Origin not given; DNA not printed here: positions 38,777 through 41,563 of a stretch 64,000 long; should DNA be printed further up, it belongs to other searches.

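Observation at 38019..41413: Orphan glycyl-radical enzyme plus activase cassette of unassignable substrate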

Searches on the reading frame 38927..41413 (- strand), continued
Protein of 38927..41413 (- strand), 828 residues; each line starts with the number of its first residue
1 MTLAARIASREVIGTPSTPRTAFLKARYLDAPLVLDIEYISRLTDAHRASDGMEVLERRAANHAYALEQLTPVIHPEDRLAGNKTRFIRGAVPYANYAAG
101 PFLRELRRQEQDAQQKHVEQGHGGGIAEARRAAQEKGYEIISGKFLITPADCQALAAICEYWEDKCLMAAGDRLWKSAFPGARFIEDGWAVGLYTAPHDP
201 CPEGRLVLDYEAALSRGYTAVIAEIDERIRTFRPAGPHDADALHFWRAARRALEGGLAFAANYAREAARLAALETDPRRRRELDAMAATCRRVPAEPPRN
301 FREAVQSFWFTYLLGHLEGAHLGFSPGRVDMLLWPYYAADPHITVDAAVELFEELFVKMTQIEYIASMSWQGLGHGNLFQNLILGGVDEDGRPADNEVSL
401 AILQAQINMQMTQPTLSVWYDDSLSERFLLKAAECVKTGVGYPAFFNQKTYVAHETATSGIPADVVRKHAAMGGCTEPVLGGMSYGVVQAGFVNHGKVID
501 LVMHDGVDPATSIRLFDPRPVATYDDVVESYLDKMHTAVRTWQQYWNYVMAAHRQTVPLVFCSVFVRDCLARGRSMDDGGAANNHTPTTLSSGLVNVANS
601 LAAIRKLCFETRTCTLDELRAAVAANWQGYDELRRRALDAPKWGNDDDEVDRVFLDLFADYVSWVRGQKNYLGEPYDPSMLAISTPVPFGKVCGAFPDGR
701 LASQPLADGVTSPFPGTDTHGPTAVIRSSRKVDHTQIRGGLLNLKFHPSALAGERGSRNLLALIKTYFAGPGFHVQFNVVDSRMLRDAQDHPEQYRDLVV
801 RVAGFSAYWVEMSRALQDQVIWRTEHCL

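Call 42: search_solved_structures(query=A1, max_evalue=1e-130, show_alignments=5)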
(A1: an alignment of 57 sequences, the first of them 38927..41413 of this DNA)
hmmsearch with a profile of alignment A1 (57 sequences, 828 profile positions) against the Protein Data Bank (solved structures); distinct sequences matched with E-value up to 1e-130: 5.
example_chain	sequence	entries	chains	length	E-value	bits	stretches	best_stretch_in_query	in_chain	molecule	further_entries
1r8w_A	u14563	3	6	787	1.8e-159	535.7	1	144-828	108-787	glycerol dehydratase | B12-independent glycerol dehydratase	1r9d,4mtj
9f3w_A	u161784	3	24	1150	5.8e-144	484.4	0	145-824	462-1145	Choline trimethylamine-lyase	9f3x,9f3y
9rco_A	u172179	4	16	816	1.3e-139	470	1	142-827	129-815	Glycyl radical protein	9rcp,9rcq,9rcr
5i2a_A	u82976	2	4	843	9.4e-139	467.1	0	203-628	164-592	Diol-dehydratase | Diol dehydratase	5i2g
2y8n_A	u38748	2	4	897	8.6e-134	450.7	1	17-826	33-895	4-HYDROXYPHENYLACETATE DECARBOXYLASE LARGE SUBUNIT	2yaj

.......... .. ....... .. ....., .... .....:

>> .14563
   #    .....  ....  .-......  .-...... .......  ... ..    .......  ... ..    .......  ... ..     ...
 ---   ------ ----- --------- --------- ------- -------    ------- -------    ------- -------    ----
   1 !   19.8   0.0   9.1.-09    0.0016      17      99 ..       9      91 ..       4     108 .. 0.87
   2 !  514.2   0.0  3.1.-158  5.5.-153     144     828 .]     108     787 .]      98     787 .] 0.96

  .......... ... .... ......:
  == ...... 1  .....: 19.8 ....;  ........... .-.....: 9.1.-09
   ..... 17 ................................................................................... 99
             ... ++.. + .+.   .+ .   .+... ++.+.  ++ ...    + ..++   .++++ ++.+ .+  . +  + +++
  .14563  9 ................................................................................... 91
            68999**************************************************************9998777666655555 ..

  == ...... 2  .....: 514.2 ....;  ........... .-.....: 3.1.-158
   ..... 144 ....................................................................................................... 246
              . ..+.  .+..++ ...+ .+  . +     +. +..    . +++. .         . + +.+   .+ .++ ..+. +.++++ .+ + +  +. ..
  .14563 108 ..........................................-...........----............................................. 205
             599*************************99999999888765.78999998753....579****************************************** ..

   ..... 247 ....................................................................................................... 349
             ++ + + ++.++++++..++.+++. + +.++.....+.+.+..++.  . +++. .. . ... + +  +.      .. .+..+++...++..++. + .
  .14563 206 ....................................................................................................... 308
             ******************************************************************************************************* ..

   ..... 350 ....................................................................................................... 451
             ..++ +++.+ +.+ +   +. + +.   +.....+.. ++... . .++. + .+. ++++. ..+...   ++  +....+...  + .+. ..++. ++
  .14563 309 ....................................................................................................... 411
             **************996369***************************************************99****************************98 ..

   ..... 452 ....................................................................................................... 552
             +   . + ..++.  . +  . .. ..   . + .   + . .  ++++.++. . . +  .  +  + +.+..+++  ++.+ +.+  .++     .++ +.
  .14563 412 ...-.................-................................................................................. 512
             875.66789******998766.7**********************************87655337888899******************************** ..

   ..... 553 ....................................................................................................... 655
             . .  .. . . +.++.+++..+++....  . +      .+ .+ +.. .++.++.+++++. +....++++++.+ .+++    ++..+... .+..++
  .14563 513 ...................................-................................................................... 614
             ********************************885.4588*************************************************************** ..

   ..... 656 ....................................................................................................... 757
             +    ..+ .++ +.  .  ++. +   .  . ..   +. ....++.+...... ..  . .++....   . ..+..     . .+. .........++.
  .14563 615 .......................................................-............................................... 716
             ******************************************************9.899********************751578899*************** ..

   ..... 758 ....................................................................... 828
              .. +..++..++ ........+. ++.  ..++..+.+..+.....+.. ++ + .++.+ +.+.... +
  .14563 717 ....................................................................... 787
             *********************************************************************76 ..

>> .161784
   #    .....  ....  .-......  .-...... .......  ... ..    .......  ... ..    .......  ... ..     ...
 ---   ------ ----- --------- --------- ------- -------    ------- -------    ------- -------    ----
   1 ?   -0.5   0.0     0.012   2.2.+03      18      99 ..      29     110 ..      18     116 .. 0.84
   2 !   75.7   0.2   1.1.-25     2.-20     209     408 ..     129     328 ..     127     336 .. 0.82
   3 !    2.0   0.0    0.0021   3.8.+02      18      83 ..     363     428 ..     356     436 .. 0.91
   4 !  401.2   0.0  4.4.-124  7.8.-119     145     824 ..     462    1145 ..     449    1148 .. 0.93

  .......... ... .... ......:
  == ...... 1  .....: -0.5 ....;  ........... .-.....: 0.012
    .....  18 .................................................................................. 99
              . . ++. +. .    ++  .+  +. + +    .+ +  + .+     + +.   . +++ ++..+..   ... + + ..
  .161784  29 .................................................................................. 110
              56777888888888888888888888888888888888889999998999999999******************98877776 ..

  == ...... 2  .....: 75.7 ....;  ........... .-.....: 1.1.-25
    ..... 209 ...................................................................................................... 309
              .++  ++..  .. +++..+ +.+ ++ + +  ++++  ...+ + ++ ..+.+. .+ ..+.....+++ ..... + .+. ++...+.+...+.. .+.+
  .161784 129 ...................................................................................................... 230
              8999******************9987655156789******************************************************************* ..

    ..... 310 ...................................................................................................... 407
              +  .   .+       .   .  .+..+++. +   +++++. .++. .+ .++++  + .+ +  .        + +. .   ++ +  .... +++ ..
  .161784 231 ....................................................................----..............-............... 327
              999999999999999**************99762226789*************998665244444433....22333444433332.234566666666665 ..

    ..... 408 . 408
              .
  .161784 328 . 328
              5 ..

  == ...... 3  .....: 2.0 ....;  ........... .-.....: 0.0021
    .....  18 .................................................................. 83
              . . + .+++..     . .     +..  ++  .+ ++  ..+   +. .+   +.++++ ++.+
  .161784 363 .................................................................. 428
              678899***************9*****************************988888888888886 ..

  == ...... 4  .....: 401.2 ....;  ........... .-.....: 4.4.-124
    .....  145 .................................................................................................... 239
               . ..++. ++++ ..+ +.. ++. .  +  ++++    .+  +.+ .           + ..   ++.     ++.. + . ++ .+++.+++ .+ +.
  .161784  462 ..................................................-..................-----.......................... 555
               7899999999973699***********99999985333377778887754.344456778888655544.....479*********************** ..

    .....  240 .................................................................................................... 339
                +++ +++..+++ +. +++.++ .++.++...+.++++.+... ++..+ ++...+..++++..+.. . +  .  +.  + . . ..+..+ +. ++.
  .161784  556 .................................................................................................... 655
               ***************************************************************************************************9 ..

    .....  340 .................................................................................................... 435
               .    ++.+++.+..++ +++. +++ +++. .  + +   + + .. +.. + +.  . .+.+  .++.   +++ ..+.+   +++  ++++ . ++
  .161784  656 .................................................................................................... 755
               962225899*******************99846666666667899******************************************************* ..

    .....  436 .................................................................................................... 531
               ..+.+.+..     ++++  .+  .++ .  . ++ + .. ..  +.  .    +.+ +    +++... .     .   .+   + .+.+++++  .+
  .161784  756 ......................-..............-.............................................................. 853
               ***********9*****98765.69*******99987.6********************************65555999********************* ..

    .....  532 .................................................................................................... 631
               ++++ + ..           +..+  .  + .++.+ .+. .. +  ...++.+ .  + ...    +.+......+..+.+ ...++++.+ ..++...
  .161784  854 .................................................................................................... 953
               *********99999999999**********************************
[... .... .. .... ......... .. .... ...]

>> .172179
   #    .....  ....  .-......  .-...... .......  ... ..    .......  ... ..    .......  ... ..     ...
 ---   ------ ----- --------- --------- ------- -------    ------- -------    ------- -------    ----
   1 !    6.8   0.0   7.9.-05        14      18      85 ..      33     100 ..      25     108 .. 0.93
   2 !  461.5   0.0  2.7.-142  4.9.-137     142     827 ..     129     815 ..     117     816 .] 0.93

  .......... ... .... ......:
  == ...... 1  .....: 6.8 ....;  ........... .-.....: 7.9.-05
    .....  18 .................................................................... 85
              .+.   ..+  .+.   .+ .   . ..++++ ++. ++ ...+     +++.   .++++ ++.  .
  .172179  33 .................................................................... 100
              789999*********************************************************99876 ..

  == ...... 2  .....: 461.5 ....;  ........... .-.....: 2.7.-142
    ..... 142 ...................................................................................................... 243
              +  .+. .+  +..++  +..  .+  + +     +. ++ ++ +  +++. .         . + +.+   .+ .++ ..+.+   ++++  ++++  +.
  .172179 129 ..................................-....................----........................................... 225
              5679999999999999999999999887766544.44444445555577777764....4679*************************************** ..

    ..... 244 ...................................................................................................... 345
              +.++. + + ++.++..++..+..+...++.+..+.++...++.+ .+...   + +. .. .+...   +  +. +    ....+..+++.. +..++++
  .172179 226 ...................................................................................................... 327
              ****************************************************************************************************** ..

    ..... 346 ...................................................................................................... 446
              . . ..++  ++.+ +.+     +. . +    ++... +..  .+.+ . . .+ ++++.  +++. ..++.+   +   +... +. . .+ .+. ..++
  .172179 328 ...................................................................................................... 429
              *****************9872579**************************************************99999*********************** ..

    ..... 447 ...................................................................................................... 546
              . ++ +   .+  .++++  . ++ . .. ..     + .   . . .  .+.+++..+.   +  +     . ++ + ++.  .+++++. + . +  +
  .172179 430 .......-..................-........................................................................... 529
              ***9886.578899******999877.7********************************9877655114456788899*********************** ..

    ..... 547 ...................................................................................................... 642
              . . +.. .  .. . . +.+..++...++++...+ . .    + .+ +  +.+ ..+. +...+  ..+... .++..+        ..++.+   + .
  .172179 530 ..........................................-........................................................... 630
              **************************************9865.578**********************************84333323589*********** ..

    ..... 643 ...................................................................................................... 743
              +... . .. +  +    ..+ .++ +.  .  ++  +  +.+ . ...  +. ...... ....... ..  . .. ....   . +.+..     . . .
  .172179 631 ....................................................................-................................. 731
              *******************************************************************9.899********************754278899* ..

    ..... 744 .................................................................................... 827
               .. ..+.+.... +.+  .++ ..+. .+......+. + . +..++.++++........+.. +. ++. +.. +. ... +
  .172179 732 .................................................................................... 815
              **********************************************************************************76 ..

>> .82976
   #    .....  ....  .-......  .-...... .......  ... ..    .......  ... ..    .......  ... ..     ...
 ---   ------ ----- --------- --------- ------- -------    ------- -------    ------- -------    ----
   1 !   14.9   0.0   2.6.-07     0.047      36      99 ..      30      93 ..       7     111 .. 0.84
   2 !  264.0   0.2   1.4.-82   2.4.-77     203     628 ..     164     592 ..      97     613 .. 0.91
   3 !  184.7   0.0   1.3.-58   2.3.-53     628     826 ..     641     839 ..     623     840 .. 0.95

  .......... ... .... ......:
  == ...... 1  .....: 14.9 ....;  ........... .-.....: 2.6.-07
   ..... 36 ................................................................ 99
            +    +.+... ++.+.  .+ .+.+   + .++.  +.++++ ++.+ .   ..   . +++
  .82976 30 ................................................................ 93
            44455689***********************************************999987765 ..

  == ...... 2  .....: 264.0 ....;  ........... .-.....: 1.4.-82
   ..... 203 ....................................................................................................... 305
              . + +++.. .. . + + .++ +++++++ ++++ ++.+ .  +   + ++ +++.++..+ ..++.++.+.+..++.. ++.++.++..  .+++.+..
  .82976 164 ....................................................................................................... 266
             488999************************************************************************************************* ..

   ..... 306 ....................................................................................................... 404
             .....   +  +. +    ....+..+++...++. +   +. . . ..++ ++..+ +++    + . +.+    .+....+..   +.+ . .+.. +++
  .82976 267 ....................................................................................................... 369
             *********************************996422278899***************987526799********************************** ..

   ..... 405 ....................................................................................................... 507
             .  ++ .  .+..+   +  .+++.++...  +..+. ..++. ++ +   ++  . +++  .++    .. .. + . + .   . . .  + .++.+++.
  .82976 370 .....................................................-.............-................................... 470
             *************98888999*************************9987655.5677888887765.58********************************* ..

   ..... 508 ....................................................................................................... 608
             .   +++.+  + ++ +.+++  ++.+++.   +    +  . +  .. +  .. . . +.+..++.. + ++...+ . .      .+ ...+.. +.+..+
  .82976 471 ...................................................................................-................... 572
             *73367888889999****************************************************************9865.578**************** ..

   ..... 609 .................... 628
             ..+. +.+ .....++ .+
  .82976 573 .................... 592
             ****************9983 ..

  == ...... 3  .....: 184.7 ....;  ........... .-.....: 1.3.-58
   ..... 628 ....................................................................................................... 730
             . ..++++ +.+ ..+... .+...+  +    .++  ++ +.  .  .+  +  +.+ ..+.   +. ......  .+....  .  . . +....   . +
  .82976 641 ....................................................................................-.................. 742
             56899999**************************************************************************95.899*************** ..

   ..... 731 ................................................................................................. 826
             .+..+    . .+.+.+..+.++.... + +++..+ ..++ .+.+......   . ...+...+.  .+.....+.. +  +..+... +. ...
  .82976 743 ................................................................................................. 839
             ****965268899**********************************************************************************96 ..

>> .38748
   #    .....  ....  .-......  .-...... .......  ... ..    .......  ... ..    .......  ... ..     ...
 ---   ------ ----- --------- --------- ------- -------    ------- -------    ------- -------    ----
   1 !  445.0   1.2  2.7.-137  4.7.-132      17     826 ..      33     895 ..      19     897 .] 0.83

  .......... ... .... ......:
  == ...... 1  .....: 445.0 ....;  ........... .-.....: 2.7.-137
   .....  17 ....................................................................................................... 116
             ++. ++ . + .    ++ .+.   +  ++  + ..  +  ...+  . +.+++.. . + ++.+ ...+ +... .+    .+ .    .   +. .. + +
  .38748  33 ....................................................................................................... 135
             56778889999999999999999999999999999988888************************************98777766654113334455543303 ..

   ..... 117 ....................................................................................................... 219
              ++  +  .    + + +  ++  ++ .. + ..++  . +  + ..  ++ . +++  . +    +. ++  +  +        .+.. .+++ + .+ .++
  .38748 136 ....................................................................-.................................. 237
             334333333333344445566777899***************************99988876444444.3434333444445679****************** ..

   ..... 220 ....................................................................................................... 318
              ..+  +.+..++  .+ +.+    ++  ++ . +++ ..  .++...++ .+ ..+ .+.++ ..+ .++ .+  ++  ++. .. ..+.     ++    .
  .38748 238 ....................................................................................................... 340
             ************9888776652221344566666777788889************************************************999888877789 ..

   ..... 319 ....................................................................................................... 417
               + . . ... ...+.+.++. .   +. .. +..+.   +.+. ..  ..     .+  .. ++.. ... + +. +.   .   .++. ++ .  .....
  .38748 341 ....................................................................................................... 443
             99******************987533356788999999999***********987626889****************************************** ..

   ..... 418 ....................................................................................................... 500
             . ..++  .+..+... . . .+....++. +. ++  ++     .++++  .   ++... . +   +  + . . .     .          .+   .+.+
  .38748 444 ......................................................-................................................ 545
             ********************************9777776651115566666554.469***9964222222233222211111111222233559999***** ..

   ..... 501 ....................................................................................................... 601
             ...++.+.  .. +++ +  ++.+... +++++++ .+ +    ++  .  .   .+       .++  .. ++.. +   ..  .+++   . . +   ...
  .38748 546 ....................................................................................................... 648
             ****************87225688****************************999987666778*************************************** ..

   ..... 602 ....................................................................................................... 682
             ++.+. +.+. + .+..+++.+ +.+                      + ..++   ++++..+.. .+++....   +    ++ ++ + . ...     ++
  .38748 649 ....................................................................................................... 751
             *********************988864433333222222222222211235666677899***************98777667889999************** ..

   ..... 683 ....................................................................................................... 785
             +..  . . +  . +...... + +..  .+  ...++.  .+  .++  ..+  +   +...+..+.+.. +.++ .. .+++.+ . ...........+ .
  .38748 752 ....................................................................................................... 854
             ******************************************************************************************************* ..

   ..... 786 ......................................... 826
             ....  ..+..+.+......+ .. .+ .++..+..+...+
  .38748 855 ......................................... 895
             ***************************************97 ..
